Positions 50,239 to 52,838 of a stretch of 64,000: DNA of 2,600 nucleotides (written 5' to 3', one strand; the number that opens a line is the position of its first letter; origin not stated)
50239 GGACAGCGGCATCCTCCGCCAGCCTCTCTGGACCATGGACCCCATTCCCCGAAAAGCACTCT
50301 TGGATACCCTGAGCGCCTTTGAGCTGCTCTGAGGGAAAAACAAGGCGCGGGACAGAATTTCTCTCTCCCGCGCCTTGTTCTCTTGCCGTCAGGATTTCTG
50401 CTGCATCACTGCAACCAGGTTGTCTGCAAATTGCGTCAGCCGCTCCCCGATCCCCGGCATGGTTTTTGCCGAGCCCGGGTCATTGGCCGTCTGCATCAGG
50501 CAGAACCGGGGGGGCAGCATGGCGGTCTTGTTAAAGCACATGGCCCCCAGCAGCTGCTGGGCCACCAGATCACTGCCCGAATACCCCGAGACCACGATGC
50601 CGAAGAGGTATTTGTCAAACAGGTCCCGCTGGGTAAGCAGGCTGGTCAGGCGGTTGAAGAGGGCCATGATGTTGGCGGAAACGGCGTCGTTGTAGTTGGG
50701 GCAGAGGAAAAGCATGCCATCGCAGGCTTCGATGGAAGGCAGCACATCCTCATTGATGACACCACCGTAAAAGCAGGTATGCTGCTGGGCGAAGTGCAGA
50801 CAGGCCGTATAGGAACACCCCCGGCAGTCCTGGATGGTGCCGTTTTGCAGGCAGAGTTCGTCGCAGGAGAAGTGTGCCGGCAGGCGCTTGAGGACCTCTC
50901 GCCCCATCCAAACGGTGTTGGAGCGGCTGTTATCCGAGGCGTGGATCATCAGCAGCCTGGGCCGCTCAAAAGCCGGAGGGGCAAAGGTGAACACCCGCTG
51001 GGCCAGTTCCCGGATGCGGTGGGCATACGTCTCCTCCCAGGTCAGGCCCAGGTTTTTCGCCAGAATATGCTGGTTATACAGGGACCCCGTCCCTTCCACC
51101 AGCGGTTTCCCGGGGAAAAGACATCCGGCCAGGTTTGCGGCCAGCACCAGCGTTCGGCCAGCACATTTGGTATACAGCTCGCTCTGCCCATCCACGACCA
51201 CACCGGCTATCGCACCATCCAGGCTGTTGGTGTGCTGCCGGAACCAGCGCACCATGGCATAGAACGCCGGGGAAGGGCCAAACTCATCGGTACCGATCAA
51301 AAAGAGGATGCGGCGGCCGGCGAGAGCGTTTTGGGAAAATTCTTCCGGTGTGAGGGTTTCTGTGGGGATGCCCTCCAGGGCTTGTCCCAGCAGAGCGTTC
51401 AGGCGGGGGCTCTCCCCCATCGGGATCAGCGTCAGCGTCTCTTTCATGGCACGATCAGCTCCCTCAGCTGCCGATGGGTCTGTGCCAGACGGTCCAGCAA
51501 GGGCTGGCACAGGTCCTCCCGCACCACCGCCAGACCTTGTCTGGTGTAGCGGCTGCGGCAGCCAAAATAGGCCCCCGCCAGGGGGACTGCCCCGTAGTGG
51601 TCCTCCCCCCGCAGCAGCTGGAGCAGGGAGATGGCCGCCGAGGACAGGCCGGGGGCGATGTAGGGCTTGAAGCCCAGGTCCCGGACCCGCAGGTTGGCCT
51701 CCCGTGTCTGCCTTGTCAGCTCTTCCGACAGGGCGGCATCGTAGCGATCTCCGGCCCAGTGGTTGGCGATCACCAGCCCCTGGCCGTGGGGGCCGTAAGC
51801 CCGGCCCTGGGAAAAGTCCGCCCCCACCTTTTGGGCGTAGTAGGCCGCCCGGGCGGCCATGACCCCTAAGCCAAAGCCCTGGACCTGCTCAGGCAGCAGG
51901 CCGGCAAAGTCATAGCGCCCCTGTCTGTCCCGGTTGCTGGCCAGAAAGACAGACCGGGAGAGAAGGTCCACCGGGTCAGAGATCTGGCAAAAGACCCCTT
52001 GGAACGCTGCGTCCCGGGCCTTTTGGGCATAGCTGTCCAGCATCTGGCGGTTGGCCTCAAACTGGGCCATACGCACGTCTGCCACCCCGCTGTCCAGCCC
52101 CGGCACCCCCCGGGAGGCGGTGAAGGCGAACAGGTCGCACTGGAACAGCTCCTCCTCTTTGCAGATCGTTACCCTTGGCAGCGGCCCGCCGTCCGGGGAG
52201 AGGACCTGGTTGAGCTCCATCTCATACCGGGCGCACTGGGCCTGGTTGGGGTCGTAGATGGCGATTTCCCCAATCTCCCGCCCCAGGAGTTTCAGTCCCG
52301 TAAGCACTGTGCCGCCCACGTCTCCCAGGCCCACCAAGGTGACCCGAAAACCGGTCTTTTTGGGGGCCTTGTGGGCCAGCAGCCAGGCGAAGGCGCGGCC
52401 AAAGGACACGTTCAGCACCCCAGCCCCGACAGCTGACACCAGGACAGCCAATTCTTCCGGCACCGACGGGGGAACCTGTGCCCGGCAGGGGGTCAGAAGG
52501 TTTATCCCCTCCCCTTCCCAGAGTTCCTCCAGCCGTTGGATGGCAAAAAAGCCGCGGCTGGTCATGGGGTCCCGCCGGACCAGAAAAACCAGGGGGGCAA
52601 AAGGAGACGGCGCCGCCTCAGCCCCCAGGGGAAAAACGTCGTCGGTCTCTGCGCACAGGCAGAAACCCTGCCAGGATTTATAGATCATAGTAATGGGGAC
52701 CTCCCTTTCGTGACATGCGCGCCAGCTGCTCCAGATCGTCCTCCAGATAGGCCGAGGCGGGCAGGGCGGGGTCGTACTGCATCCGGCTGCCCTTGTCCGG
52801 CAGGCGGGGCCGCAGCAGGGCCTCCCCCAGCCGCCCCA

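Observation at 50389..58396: Orphan operon built around a 1,565-aa HD / NadD-like nucleotidyltransferase / GNAT-like / PRTase-like fusion protein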

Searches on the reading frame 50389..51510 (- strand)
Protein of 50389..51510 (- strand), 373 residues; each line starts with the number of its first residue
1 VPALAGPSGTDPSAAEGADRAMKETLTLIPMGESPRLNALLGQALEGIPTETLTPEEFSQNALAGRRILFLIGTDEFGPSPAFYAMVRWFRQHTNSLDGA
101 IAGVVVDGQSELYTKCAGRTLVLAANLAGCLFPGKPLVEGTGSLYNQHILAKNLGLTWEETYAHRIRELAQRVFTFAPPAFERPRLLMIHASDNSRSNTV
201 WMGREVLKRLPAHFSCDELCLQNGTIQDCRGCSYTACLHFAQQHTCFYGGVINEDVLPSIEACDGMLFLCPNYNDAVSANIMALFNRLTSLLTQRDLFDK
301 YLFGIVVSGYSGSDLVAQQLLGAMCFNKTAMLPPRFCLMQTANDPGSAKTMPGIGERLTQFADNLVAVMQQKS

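Call 3: search_protein_families(library=pfam, proteins=[window:50389-51510:-], max_evalue=0.1)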
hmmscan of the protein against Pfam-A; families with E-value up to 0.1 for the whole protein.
window:50389-51510:- (373 aa): 1 family
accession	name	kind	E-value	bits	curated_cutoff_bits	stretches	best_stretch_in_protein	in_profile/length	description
PF03358.20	FMN_red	-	2.1e-12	47.3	24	1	185-338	2-146/152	NADPH-dependent FMN reductase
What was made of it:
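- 50389..51447 (-): Flavoprotein gene (352 aa from ATG 51447; ATGA overlap with the LDH-like stop). The C-terminal half is FMN_red with four invariant Cys (C-x2-C-x4-C-x8-C). The N-terminal 160 aa are of unknown fold. Call 3: FMN_red 47 bits (cutoff 24).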

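Call 4: search_protein_families(library=ncbifam, proteins=[window:50389-51510:-], max_evalue=0.1)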
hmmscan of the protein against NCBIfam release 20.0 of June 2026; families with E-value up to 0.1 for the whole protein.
window:50389-51510:- (373 aa): 0 families

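Call 32: search_solved_structures(query=window:50389-51510:-, max_evalue=1, show_alignments=1)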
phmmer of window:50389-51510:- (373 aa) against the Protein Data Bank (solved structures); distinct sequences matched with E-value up to 1: 1.
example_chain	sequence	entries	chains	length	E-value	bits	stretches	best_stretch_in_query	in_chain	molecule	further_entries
9s7j_A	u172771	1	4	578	0.49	12.6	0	227-278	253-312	pyruvate decarboxylase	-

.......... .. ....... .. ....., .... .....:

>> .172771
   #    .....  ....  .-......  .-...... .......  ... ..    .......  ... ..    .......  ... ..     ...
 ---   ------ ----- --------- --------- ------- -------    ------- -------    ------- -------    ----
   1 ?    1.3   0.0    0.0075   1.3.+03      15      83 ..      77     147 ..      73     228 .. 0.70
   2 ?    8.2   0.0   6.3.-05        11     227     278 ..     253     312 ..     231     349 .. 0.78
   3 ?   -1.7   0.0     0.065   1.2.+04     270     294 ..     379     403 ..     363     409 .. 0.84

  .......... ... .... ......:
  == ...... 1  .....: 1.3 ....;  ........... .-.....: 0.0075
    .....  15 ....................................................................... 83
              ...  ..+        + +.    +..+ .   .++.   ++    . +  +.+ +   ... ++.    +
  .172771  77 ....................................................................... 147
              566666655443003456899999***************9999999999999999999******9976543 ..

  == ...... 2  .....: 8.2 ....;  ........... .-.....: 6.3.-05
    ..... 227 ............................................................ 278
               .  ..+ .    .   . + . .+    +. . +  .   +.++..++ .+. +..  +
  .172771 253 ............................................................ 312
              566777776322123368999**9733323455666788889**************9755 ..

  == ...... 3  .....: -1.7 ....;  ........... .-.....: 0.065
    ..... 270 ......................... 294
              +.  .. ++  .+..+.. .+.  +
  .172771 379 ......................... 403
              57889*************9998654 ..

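Call 67: search_solved_structures(query=A11, max_evalue=1, show_alignments=2)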
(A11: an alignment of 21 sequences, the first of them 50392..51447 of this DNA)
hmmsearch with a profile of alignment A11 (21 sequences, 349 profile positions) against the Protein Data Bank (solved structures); distinct sequences matched with E-value up to 1: 4.
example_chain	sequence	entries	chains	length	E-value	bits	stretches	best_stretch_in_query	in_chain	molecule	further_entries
3gfr_A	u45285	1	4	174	0.073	15.2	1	236-343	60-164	FMN-dependent NADPH-azoreductase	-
3gfs_A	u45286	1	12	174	0.44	12.6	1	236-343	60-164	FMN-dependent NADPH-azoreductase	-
1nni_1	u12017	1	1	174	0.9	11.6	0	236-343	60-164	hypothetical protein yhda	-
2gsw_A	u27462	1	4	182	0.99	11.5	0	236-343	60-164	yhdA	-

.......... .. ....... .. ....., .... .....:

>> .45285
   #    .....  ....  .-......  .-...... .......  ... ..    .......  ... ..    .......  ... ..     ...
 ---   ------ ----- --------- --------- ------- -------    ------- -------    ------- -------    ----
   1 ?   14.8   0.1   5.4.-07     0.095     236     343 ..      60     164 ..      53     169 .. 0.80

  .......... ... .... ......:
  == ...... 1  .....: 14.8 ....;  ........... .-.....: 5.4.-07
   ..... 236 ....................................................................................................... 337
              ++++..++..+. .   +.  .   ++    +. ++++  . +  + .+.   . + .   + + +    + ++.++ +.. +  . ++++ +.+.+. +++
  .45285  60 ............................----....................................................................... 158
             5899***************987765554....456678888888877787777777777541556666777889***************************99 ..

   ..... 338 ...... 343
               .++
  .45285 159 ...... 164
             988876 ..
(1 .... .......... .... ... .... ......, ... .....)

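Call 96: search_protein_families(library=padloc, proteins=[window:50392-51447:-], max_evalue=0.01)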
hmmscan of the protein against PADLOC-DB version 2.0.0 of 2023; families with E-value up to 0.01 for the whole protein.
window:50392-51447:- (352 aa): 0 families

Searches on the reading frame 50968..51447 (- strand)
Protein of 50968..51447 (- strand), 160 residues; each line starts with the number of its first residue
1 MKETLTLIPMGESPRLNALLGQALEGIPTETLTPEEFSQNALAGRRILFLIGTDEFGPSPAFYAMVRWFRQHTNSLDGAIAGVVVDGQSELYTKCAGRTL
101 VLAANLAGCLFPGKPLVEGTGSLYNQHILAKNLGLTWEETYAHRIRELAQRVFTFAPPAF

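Call 97: search_protein_families(library=pfam, proteins=[window:50968-51447:-], max_evalue=5)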
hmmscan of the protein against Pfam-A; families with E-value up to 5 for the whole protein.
window:50968-51447:- (160 aa): 0 families

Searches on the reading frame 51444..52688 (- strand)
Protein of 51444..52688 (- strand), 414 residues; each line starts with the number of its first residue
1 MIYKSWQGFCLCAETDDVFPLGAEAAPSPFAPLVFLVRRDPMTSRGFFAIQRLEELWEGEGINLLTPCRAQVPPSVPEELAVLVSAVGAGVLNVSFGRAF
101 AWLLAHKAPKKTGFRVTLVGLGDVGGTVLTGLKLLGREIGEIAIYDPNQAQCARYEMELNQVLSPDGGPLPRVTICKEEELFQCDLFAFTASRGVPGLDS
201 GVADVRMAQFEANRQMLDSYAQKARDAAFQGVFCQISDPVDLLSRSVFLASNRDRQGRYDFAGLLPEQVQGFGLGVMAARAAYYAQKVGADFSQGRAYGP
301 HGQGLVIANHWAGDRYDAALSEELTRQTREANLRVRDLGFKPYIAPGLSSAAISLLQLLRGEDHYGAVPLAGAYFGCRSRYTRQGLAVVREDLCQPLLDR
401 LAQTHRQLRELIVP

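Call 3: search_protein_families(library=pfam, proteins=[window:51444-52688:-], max_evalue=0.1)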
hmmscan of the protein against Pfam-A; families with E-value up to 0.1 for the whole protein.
window:51444-52688:- (414 aa): 1 family
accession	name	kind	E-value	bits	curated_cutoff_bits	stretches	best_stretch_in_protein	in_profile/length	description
PF00056.29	Ldh_1_N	-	0.0002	21.8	27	1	115-252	2-133/141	lactate/malate dehydrogenase, NAD binding domain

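Call 4: search_protein_families(library=ncbifam, proteins=[window:51444-52688:-], max_evalue=0.1)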
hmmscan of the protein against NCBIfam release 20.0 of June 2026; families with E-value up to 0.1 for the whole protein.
window:51444-52688:- (414 aa): 6 families
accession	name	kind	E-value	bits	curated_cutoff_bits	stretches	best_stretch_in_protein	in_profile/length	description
TIGR03944.1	dehyd_SbnB_fam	equivalog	0.0003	19.9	326.9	1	107-198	125-213/327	2,3-diaminopropionate biosynthesis protein SbnB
NF000824.0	PRK00066.1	subfamily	0.00037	19.9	339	1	111-251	4-137/316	L-lactate dehydrogenase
TIGR01771.1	L-LDH-NAD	equivalog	0.00061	19.2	303.55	1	118-252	1-128/299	L-lactate dehydrogenase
NF004863.0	PRK06223.1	subfamily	0.0018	17.5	283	1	115-262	5-145/313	malate dehydrogenase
NF007043.0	PRK09496.3-6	equivalog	0.0098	14.7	384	1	80-164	198-279/445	Trk system potassium transporter TrkA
NF006077.0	PRK08223.1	equivalog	0.023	13.7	266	1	95-150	10-63/296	hypothetical protein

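Call 31: search_solved_structures(query=window:51444-52688:-, max_evalue=1, show_alignments=1)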
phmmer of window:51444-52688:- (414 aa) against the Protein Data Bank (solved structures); distinct sequences matched with E-value up to 1: 12.
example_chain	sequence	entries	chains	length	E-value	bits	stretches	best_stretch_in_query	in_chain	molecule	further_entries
4lmr_A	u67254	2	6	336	0.00016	24.1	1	108-250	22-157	L-lactate dehydrogenase 1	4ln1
1hyh_A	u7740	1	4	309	0.0075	18.6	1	115-244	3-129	L-2-HYDROXYISOCAPROATE DEHYDROGENASE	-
1ldn_A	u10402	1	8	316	0.096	14.9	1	112-250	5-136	L-LACTATE DEHYDROGENASE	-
1ldb_A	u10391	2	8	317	0.097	14.9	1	112-250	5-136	APO-L-LACTATE DEHYDROGENASE | L-LACTATE DEHYDROGENASE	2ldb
2zqy_A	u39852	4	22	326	0.11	14.8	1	114-251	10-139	L-lactate dehydrogenase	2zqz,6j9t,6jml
6j9s_A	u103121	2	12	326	0.12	14.6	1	114-251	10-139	L-lactate dehydrogenase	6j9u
3pqd_A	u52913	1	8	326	0.18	14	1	115-271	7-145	L-lactate dehydrogenase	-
3pqe_A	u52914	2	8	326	0.22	13.8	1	115-264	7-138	L-lactate dehydrogenase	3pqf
9dq7_P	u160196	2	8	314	0.43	12.8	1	115-244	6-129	L-lactate dehydrogenase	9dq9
3wsv_A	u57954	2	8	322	0.55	12.4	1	110-246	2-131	L-lactate dehydrogenase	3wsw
4m1q_A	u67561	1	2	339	0.71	12.1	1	114-251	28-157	L-lactate dehydrogenase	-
2d4a_B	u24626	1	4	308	0.74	12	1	184-305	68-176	Malate dehydrogenase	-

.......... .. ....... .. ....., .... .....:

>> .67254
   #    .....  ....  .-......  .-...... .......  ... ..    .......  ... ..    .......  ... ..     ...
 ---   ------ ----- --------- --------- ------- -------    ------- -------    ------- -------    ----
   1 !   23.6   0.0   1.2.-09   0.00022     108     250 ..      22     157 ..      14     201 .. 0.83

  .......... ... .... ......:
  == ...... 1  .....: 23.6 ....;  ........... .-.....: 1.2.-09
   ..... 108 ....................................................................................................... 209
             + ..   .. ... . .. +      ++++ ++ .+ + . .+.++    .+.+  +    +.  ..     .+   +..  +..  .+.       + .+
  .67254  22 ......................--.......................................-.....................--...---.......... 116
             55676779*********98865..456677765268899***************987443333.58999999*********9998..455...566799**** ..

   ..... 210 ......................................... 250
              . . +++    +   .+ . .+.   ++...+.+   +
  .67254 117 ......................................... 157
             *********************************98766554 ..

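Call 66: search_solved_structures(query=A10, max_evalue=0.01, show_alignments=1)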
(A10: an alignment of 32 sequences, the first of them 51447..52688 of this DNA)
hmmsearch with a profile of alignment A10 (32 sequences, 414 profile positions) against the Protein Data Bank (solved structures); distinct sequences matched with E-value up to 0.01: 23.
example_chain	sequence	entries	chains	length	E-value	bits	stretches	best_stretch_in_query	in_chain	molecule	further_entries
6j9s_A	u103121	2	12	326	6.3e-07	32.1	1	108-250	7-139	L-lactate dehydrogenase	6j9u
9dq7_P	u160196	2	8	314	6.5e-07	32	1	109-246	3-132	L-lactate dehydrogenase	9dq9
3d0o_A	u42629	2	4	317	7.6e-07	31.8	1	108-250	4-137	L-lactate dehydrogenase 1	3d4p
2zqy_A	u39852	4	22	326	8.1e-07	31.7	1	108-250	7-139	L-lactate dehydrogenase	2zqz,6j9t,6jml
1hyh_A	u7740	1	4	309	8.7e-07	31.6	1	112-243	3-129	L-2-HYDROXYISOCAPROATE DEHYDROGENASE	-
3h3j_A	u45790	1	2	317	1.3e-06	31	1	108-250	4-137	L-lactate dehydrogenase 1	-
4q3n_A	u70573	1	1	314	2.1e-06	30.4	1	110-252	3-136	MGS-M5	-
4m1q_A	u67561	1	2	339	3.8e-06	29.5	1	103-250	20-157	L-lactate dehydrogenase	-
4lmr_A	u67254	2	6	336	9.8e-06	28.2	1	103-251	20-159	L-lactate dehydrogenase 1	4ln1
3wsv_A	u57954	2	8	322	2.1e-05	27.1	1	107-250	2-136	L-lactate dehydrogenase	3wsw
1ldn_A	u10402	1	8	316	6.2e-05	25.5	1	108-250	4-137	L-LACTATE DEHYDROGENASE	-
1ldb_A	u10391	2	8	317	6.3e-05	25.5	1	108-250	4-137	APO-L-LACTATE DEHYDROGENASE | L-LACTATE DEHYDROGENASE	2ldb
1llc_A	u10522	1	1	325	8.1e-05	25.1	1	108-250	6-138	L-LACTATE DEHYDROGENASE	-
9jlo_A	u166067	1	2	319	0.00014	24.4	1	108-248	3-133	L-lactate dehydrogenase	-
3pqd_A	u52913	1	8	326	0.00022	23.7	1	109-250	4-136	L-lactate dehydrogenase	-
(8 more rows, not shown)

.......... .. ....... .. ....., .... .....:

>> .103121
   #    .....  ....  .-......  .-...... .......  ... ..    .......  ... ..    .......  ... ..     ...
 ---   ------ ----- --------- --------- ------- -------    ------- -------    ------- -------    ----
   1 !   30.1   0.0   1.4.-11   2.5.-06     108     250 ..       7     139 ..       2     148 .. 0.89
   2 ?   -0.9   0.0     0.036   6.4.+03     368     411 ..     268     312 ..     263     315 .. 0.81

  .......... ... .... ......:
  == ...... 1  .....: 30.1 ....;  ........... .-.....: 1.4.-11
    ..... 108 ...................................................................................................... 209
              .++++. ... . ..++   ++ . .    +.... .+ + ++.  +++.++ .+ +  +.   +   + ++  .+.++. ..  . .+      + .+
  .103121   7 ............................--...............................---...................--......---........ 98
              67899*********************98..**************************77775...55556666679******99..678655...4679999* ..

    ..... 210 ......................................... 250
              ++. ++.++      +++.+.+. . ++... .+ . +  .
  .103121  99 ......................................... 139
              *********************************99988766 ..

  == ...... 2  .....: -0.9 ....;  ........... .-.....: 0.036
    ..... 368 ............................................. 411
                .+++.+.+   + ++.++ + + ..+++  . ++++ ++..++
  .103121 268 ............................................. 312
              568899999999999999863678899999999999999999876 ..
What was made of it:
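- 51444..52688 (-): LDH/MDH-superfamily dehydrogenase-like gene (414 aa) with a ~105-aa N-terminal extension. It overlaps the giant gene by 11 nt; GGGAGG lies 12 nt upstream of its ATG. Call 66: family profile vs PDB LDHs, E 6e-7.
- On L-LDH / MDH family: Family profile against PDB LDHs: E 6e-7 for the N-domain (call 66).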

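Call 96: search_protein_families(library=padloc, proteins=[window:51447-52688:-], max_evalue=0.01)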
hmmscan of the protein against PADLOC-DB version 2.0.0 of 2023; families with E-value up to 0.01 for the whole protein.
window:51447-52688:- (414 aa): 0 families
